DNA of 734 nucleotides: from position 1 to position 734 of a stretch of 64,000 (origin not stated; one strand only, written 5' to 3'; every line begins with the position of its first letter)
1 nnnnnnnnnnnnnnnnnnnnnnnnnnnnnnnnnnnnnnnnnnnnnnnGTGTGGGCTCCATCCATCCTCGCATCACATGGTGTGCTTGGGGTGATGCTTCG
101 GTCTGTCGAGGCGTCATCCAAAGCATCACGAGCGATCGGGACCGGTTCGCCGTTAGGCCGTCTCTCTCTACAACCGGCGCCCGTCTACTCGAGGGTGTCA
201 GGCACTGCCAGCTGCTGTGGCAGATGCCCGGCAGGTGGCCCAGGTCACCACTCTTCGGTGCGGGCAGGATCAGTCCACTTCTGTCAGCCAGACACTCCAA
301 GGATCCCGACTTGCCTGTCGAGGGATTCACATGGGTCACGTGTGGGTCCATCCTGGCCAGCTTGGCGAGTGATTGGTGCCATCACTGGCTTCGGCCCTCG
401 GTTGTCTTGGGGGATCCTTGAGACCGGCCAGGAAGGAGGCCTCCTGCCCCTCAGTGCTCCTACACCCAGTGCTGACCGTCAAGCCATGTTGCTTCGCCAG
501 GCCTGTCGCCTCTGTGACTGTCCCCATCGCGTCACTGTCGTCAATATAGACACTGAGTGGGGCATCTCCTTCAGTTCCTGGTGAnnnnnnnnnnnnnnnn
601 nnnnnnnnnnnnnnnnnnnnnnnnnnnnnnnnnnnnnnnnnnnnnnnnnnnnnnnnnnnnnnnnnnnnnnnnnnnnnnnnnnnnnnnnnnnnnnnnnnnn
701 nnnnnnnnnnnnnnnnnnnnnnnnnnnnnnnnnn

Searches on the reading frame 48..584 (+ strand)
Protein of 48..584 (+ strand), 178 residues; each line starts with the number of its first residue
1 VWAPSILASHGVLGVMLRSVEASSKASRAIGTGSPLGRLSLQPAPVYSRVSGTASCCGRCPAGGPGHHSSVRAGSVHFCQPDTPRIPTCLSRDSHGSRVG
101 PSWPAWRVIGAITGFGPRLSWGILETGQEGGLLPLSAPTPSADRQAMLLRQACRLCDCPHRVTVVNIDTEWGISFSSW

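Call 62: search_protein_families(library=pfam, proteins=[window:48-584:+], max_evalue=0.01)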
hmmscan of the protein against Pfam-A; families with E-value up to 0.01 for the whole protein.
window:48-584:+ (178 aa): 0 families
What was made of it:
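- Tried and rejected: They have no Pfam hits (call 62).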
